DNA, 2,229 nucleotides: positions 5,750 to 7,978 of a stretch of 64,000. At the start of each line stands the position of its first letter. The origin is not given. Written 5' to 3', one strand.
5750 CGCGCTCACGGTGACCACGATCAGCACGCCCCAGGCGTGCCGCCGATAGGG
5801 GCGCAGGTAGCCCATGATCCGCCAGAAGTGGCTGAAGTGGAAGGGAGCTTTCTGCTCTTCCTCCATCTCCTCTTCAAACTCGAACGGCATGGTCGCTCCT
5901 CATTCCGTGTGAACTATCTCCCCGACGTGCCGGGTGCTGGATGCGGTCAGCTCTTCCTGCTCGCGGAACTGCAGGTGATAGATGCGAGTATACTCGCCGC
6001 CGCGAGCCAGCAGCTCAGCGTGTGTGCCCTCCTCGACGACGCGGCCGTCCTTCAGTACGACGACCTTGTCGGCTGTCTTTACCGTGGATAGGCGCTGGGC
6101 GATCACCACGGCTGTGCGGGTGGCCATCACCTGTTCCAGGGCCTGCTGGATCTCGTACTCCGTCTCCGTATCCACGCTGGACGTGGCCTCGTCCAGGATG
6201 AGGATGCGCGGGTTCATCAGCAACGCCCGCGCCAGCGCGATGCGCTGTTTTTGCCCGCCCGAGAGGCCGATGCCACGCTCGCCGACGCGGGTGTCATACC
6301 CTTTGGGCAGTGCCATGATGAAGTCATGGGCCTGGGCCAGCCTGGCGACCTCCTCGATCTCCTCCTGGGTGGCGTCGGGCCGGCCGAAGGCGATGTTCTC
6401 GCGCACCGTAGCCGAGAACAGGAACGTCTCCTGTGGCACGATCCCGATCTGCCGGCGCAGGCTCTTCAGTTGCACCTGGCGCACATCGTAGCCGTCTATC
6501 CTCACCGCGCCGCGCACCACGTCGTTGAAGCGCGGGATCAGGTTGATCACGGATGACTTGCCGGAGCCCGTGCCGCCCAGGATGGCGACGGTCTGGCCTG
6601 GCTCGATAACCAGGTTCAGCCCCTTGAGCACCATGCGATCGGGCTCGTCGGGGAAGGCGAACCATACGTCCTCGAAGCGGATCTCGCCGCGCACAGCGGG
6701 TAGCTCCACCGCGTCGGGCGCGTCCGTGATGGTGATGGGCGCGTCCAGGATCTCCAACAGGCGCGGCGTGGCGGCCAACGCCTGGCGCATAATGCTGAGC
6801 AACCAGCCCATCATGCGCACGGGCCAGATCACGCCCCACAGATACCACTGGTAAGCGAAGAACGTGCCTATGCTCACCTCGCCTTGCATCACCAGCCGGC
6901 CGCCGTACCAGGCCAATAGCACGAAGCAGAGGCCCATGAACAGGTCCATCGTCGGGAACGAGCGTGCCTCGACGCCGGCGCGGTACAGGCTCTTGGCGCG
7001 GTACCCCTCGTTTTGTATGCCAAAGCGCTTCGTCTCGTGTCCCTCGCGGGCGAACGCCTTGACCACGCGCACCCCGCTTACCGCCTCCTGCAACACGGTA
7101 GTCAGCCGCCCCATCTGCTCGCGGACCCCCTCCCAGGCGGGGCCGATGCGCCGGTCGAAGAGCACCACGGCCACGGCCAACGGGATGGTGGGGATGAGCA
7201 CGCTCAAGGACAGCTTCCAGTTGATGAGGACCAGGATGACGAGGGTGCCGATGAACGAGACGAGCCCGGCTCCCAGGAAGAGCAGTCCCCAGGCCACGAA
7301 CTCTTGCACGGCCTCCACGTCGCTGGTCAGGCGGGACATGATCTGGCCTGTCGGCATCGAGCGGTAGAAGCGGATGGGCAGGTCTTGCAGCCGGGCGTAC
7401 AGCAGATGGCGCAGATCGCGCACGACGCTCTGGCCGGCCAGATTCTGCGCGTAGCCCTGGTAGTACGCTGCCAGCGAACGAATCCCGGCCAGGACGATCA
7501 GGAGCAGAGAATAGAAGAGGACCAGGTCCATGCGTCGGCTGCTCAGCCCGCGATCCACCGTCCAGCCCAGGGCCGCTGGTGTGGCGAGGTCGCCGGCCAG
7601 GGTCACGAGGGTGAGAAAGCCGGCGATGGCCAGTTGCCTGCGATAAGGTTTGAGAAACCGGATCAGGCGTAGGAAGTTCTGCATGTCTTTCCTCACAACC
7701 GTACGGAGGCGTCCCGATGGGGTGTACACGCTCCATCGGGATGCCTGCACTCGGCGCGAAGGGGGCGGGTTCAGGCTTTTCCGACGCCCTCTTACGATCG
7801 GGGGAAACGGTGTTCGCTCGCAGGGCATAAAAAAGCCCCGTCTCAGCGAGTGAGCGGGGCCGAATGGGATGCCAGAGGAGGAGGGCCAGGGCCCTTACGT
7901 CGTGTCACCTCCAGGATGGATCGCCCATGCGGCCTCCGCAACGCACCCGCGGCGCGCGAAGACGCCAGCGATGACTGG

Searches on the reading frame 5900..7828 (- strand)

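Call 51: search_protein_families(library=pfam, proteins=[window:5900-7828:-], max_evalue=0.0001)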
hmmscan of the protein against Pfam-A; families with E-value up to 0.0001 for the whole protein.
window:5900-7828:- (642 aa): 3 families
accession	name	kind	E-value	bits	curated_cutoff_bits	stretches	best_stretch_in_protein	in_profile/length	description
PF00664.28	ABC_membrane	-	2.1e-52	178.9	28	1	67-337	2-274/274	ABC transporter transmembrane region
PF00005.33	ABC_tran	-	2.1e-32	113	25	1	401-550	1-137/137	ABC transporter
PF02463.25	SMC_N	-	2.7e-06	27.4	40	0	442-592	111-211/220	RecF/RecN/SMC N terminal domain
